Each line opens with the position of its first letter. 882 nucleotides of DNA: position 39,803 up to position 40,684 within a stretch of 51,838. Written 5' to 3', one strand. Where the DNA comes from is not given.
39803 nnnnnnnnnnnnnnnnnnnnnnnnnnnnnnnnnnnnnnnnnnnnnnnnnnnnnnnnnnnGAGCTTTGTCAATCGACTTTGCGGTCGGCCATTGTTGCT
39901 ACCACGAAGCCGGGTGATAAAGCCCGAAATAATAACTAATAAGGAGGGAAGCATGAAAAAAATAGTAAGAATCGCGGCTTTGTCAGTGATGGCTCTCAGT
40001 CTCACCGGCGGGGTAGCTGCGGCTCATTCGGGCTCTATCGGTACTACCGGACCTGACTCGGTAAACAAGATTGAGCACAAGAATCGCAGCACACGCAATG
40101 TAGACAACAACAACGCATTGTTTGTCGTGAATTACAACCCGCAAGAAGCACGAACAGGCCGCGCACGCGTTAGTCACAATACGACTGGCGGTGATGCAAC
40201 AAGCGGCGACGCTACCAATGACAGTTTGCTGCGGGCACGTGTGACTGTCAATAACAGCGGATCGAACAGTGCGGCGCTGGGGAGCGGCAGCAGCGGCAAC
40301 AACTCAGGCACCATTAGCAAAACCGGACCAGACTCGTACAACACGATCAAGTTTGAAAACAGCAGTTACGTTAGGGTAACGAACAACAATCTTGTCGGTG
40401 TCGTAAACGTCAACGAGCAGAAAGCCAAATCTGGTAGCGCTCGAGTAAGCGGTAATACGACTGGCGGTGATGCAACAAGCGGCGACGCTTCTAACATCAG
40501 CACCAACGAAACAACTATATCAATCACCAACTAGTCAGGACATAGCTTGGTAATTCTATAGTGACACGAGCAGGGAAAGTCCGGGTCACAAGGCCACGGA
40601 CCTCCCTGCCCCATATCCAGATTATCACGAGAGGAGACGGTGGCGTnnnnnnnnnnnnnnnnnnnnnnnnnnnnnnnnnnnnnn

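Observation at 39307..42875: Three-gene locus of secreted Asn/Gly/Thr repeat proteins organised like short and long functional-amyloid subunits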

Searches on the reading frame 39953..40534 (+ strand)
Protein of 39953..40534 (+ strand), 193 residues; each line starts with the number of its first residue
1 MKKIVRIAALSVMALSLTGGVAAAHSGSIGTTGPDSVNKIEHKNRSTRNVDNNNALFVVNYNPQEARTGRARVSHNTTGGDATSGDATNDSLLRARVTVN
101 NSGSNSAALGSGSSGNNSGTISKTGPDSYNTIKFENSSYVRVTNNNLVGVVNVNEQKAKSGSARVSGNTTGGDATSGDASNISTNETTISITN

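Call 3: search_protein_families(library=pfam, proteins=[window:39953-40534:+], max_evalue=1)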
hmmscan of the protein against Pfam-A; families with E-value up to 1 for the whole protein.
window:39953-40534:+ (193 aa): 1 family
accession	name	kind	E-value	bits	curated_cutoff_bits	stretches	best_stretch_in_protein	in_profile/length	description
PF21702.3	GLGE_C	-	0.011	16.3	27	0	49-90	17-58/87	GLGE, C-terminal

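Call 4: search_protein_families(library=ncbifam, proteins=[window:39953-40534:+], max_evalue=1)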
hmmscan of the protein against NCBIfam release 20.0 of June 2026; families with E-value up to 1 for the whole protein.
window:39953-40534:+ (193 aa): 1 family
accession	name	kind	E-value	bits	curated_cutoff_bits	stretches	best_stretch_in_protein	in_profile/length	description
NF040942.2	hypo_ExtJ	equivalog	0.22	11.9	52.5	1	1-27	1-28/77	selenite/tellurite reduction operon protein ExtJ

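Call 6: find_homologous_proteins(query=window:39953-40534:+)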
Query window:39953-40534:+ (193 aa): 458 proteins with E <= 0.001 among 1257 candidates; the best 120 are listed.
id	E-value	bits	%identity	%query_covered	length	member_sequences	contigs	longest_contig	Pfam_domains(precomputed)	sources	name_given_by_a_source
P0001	2.9e-109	381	100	100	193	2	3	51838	-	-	-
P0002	6.5e-97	341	90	100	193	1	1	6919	-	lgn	-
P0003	8.3e-94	331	88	100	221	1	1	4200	-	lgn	-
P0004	1.8e-92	326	86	100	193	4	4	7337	-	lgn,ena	-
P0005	9.6e-89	314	83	100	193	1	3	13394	-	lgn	-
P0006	2.3e-86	306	81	100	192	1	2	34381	-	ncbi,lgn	-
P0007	4.1e-81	289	77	100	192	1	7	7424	-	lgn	-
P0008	1.5e-76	274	75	100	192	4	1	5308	-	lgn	-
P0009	1.6e-67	245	67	100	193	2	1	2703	-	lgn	-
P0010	1.5e-64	235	68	99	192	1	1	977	-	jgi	jgi:hypothetical protein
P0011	1.8e-64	235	68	100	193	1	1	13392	-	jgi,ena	-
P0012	9.6e-64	233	65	100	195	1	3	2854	-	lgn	-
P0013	2.5e-63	231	66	100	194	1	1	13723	-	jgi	jgi:hypothetical protein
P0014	1.8e-61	225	63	100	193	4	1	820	-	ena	-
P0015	4.0e-61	224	66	100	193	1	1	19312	-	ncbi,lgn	-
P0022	2.2e-54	202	60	95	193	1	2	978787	-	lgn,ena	-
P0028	1.4e-52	196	59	100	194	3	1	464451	-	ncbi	-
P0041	2.3e-48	183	58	100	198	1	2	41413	-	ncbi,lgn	-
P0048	2.2e-45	173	42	88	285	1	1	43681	-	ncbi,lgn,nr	ncbi:hypothetical protein KY386_00975 [Candidatus Parcubacteria bacterium]|nr:hypothetical protein [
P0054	2.9e-44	169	54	100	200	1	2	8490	-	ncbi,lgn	-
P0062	1.1e-41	161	51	100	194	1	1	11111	-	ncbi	-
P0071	6.9e-41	158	43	88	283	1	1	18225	-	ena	-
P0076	9.4e-40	155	53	100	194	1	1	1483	-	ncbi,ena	-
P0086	3.7e-39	153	52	100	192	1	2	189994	-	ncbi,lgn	-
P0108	5.6e-38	149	48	99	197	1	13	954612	-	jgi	jgi:hypothetical protein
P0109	7.6e-38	148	50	100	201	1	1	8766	-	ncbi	-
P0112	1.7e-37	147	52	100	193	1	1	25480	-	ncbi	-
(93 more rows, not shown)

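Call 11: search_solved_structures(query=A1, max_evalue=10, show_alignments=2)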
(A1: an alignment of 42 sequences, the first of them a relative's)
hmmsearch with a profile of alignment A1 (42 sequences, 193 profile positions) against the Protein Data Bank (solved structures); distinct sequences matched with E-value up to 10: 0.

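Call 14: find_encoding_contigs(protein=P0022, flank=8000, max_places=2)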
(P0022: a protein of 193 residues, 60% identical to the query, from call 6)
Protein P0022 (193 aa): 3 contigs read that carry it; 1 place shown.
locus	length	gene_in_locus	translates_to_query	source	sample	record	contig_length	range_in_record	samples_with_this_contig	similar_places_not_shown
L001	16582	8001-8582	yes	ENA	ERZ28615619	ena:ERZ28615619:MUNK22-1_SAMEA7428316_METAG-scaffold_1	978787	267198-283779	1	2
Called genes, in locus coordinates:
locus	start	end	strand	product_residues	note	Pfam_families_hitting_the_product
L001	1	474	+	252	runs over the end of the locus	PF00005:ABC_tran, PF13175:AAA_15 (faint), PF13304:AAA_21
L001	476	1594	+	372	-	PF12698:ABC2_membrane_3, PF01061:ABC2_membrane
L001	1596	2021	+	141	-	PF05014:Nuc_deoxyrib_tr (weak)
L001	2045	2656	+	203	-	-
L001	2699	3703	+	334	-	-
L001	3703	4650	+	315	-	PF01207:Dus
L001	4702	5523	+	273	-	PF00215:OMPdecase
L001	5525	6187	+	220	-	PF00156:Pribosyltran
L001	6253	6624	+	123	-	PF02467:Whib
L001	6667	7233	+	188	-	PF07291:MauE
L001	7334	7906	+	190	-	-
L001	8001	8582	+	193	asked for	-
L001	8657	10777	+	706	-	-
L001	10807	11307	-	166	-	-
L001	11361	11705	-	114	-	-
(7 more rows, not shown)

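Call 15: find_encoding_contigs(protein=P0108, flank=8000, max_places=2)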
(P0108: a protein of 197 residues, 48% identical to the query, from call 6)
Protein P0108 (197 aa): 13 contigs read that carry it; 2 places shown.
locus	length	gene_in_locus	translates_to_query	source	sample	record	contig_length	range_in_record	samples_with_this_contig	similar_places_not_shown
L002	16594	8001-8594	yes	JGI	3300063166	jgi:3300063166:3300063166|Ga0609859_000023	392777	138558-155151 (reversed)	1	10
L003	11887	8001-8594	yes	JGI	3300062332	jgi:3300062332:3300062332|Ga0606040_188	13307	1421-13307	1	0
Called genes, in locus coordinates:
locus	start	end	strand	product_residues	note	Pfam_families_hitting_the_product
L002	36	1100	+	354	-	-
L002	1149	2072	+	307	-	PF18911:PKD_4 (weak)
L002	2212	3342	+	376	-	-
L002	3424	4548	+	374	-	PF06030:WxLIP_PGBD (weak)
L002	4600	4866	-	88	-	PF13376:OmdA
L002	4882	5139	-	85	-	-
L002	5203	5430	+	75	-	-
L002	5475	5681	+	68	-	-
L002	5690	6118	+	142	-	PF04226:Transgly_assoc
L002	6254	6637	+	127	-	PF00072:Response_reg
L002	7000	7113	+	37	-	-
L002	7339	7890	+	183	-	-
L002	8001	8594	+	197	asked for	-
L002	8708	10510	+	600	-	-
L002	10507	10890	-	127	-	PF00072:Response_reg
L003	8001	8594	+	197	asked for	-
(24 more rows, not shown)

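Call 16: predict_structure(alignment_id=A1)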
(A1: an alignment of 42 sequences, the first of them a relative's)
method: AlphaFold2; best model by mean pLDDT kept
length: 193 residues; sequences in the alignment: 42
mean_pLDDT: 57.3   pTM: 0.33
mean pLDDT of the five models: 57.3, 52.6, 50.9, 43.2, 42.7
residues with pLDDT >= 90: 0; 70-90: 6; 50-70: 160; < 50: 27
segments of 3 or more residues with pLDDT < 50: 1-24
pLDDT, mean of each block of 10 residues (from residue 1): 37 37 53 65 62 56 62 61 59 58 57 58 64 66 58 59 61 60 57 57
secondary structure, 60 per line:
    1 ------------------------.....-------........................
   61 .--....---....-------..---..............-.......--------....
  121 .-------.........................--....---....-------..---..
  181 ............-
elements in order: E25-29 E37-61 E64-67 E71-74 E87-100 H102-108 E117-121 E129-153 E156-159 E163-166 E179-192

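Call 19: find_related_loci(query=A2, collection=genome_contigs, flank=6000)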
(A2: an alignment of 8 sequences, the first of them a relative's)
Query A2 (193 aa) in genome_contigs; peptide patterns used: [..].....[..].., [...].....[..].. (x = any residue, [..] = any of these).
134 stretches matched a pattern; 89 encode a relative of the query (tblastn E <= 1e-3); the best 80 are kept; 79 distinct loci.
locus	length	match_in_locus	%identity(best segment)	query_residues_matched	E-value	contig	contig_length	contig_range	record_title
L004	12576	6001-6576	81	1-193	4e-81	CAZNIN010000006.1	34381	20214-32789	MAG TPA_asm: uncultured Candidatus Saccharibacteria bacterium isolate SRP144015_co1_53 genome assembly, contig: NODE_653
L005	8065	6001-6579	66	1-193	8e-72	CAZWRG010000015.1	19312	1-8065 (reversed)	MAG TPA_asm: uncultured Candidatus Saccharibacteria bacterium isolate SRP144015_co1_33 genome assembly, contig: NODE_143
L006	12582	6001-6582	59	1-193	3e-62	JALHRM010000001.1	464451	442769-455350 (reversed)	MAG: Candidatus Saccharibacteria bacterium isolate maxbin.159 c_000000000072, whole genome shotgun sequence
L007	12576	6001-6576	52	1-193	3e-48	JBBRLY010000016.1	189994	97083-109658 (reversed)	MAG: Candidatus Saccharimonadales bacterium isolate La1_maxbin2.433 LA1C_X2.433_k141_3184508L_189994_cov_41.9985, whole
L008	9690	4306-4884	50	1-192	3e-41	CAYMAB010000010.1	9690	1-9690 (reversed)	MAG TPA_asm: uncultured Candidatus Saccharimonadales bacterium isolate binchicken_co54_498 genome assembly, contig: NODE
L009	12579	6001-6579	48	3-193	1e-40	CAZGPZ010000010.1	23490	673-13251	MAG TPA_asm: uncultured Candidatus Saccharibacteria bacterium isolate SRP193066_co1_238 genome assembly, contig: NODE_22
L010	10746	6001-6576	46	2-191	1e-40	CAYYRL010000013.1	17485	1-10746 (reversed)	MAG TPA_asm: uncultured Candidatus Saccharimonadales bacterium isolate SRP200132_co2_252 genome assembly, contig: NODE_2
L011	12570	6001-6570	50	2-191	4e-40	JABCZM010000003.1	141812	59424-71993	MAG: Candidatus Saccharibacteria bacterium isolate Inc-BW-C-12-M_MAG58 Ga0210394_10000207, whole genome shotgun sequence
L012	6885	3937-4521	49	1-193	5e-40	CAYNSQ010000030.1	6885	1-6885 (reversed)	MAG TPA_asm: uncultured Candidatus Saccharibacteria bacterium isolate SRP292972_co3_107 genome assembly, contig: NODE_40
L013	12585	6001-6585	46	1-193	1e-39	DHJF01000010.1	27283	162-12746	MAG TPA_asm: Candidatus Saccharibacteria bacterium UBA4727 UBA4727_contig_306, whole genome shotgun sequence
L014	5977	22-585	53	2-193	9e-40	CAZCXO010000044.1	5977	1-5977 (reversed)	MAG TPA_asm: uncultured Candidatus Saccharibacteria bacterium isolate SRP200132_co1_591 genome assembly, contig: NODE_25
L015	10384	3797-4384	47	3-193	3e-38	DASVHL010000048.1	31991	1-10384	MAG TPA_asm: Candidatus Saccharimonadales bacterium isolate SMAG_U2965 k141_526, whole genome shotgun sequence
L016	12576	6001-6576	45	2-193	1e-37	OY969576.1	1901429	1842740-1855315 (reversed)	MAG: uncultured bacterium isolate MFD04463.bin.1.146 genome assembly, chromosome: 1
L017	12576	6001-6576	47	1-193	3e-37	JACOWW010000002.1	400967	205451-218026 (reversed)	MAG: Candidatus Saccharibacteria bacterium isolate NC_groundwater_137_Ag_S-0.1um_47_11 S4_GD2017_2_S1_scaffold_70, whole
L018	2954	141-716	48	1-193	2e-36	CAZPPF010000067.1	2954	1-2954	MAG TPA_asm: uncultured Candidatus Saccharibacteria bacterium isolate SRP200132_co1_506 genome assembly, contig: NODE_74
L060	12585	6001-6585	40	1-193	5e-25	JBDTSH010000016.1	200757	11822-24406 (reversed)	MAG: Candidatus Saccharibacteria bacterium isolate cluster3_bin.266 NODE_59_length_200757_cov_8.964863, whole genome sho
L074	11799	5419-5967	38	1-191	1e-19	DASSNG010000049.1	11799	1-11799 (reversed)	MAG TPA_asm: Candidatus Saccharimonadales bacterium isolate SMAG_U1219 k141_784675, whole genome shotgun sequence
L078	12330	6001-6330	46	1-192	3e-17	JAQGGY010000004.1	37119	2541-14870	MAG: Candidatus Saccharibacteria bacterium isolate RYN_419 scaffold_1082221, whole genome shotgun sequence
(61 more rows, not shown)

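Call 29: fold_search(model_id=the predicted structure, library=pdb)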
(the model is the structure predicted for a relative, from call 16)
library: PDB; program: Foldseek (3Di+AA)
matches with E <= 10: 23; with E <= 0.001: 0
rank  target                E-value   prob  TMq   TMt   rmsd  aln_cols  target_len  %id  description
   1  9nqd_0                9.3e-02  0.04  0.10  0.09  40.3       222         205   12  Structure of Pseudomonas FapC Biofilm-Forming Functional Amyloid (released 2025-06-25)
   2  9u4u_A                2.1e-01  0.05  0.11  0.13  39.1       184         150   12  Structure of the functional amyloid FapC from Pseudomonas sp.UK4 (released 2025-08-06)
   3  2zu0_A                1.4e+00  0.02  0.10  0.05  41.8       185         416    8  Crystal structure of SufC-SufD complex involved in the iron-sulfur cluster biosynthesis (released 2009-03-10)
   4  5awg_B                1.5e+00  0.01  0.10  0.06  39.2       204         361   11  Crystal structure of Hg-bound SufB-SufC-SufD complex from Escherichia coli (released 2015-11-11)
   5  3wp9                  2.2e+00  0.01  0.05  0.05  35.3       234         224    8  Crystal structure of antifreeze protein from an Antarctic sea ice bacterium Colwellia sp. (released 2014-07-02)
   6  5awg_E                3.4e+00  0.01  0.09  0.05  41.5       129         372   11  Crystal structure of Hg-bound SufB-SufC-SufD complex from Escherichia coli (released 2015-11-11)
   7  1vh4_B                3.6e+00  0.01  0.11  0.07  40.6       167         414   11  Crystal structure of a stabilizer of iron transporter (released 2003-12-30)
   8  7bwy_A                4.0e+00  0.00  0.05  0.05  36.8       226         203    9  Crystal structure of ice-binding protein from an Antarctic ascomycete, Antarctomyces psychrotrophicus. (released 2020-05-27)
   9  1vh4_A                4.9e+00  0.01  0.08  0.05  40.2       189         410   10  Crystal structure of a stabilizer of iron transporter (released 2003-12-30)
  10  9a7k_A                5.4e+00  0.01  0.07  0.03  40.9       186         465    9  Integrative model of SUFB-SUFD by crosslinking MS and deep learning (released 2024-09-18)
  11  2zu0_B                5.7e+00  0.01  0.08  0.05  41.6       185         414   11  Crystal structure of SufC-SufD complex involved in the iron-sulfur cluster biosynthesis (released 2009-03-10)
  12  7ehk                  6.4e+00  0.00  0.08  0.07  38.5       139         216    9  Crystal structure of C107S mutant of FfIBP (released 2022-03-02)
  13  4nu2                  6.4e+00  0.00  0.05  0.05  35.2       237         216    8  Crystal structure of an ice-binding protein (FfIBP) from the Antarctic bacterium, Flavobacterium frigoris PS1 (released 2014-04-16)
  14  5nxk_B                7.1e+00  0.01  0.07  0.05  40.8       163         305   12  L. reuteri 53608 SRRP (released 2018-03-21)
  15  4nu3_B                7.1e+00  0.00  0.06  0.05  43.3       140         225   12  Crystal structure of mFfIBP, a capping head region swapped mutant of ice-binding protein (released 2014-04-16)
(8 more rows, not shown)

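Call 50: search_protein_representatives(alignment_id=A1)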
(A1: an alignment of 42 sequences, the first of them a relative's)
Query: 42 sequences, 193 profile positions. Proteins with E-value up to 0.001 (for the whole library): 2458; up to 1e-10: 1420; up to 1e-30: 339. The best 150 are listed.
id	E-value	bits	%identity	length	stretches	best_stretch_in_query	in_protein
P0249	1.2e-100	351.3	-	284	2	1-193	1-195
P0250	5.9e-91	319.7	-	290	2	2-193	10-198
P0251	1.7e-90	318.2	-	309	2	1-193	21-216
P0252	1.1e-86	305.7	-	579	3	7-175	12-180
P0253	1.2e-83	295.8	-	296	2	1-193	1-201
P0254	4.8e-81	287.4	-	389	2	1-193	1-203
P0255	1.1e-79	283.0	-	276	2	19-186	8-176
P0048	1.2e-79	282.8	-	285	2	1-192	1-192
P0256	5.1e-74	264.4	-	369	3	26-193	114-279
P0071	6.8e-74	264.0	-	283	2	1-193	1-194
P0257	1.5e-73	262.9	-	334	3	26-193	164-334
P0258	1.0e-72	260.2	-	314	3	24-193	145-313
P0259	7.1e-70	250.9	-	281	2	27-193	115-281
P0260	2.1e-68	246.1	-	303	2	49-193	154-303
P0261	2.8e-68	245.7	-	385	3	25-193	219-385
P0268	6.3e-64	231.5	-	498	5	29-186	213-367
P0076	5.3e-62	225.2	-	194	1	2-193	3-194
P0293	5.7e-56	205.5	-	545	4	24-188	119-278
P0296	1.1e-55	204.6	-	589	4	28-180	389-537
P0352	2.7e-48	180.5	-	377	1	1-191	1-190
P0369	1.6e-46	174.7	-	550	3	4-179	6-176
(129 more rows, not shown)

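Call 51: list_cluster_members(proteins=[P0249, P0252, P0254, P0256, P0268, P0293, P0296, P0369, P0251, P0352])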
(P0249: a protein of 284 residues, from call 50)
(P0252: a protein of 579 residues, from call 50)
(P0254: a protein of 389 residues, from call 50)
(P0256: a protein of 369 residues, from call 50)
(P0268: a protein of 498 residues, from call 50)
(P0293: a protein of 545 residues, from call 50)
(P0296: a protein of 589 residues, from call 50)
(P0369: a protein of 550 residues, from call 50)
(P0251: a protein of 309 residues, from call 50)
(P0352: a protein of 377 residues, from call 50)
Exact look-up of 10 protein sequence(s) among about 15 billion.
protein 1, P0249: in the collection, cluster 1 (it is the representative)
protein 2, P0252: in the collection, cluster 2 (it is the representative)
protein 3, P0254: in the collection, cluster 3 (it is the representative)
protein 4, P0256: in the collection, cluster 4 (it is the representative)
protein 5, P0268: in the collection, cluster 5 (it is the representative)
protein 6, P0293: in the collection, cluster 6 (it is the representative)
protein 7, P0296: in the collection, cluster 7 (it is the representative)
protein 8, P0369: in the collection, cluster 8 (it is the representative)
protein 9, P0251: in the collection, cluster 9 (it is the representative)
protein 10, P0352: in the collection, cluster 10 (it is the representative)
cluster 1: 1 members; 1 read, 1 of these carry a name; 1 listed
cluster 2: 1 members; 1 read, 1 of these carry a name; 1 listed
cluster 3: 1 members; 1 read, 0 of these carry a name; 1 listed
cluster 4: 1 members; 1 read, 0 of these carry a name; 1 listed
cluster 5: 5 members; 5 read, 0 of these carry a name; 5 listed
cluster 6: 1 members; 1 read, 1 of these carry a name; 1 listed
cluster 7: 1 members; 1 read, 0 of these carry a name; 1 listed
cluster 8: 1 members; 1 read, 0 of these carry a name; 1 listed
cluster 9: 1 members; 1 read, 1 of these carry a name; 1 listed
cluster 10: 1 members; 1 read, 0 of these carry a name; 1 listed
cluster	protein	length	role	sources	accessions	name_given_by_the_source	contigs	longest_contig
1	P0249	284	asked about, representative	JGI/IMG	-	hypothetical protein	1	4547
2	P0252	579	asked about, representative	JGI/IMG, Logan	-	hypothetical protein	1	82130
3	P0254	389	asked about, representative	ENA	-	-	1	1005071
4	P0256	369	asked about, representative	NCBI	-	-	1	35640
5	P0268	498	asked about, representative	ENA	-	-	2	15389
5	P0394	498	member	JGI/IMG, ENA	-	-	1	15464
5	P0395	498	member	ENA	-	-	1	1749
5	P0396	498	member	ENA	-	-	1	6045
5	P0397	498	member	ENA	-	-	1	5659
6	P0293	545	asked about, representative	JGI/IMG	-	hypothetical protein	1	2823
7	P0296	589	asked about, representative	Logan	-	-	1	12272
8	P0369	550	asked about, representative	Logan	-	-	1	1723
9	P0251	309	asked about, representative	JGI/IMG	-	hypothetical protein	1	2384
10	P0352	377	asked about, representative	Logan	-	-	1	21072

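Call 52: find_encoding_contigs(protein=P0048, flank=7000, max_places=2)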
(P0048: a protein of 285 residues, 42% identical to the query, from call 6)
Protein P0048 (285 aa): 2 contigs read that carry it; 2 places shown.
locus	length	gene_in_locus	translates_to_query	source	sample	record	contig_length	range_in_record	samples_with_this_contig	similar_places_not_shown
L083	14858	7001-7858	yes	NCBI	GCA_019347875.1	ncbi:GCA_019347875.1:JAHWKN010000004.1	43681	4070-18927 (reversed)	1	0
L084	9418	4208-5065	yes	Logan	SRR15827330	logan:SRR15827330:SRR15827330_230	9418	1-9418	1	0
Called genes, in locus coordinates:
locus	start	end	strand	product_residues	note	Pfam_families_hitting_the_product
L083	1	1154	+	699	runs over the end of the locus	-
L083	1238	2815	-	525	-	PF03485:Arg_tRNA_synt_N, PF00750:tRNA-synt_1d, PF01921:tRNA-synt_1f (faint), PF01406:tRNA-synt_1e (faint), PF05746:DALR_1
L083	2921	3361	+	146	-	PF01668:SmpB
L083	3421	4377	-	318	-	-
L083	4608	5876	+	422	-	PF00232:Glyco_hydro_1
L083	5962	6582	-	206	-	PF00753:Lactamase_B (weak), PF13483:Lactamase_B_3, PF12706:Lactamase_B_2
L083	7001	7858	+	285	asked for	-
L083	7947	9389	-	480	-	PF12229:PG_binding_4, PF03734:YkuD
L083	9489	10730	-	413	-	PF00278:Orn_DAP_Arg_deC, PF02784:Orn_Arg_deC_N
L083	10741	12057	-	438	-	PF03816:LytR_cpsA_psr, PF13399:LytR_C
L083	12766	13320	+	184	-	-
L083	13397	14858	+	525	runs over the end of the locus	PF00437:T2SSE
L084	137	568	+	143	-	PF01668:SmpB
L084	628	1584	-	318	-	-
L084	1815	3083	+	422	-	PF00232:Glyco_hydro_1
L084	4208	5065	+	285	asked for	-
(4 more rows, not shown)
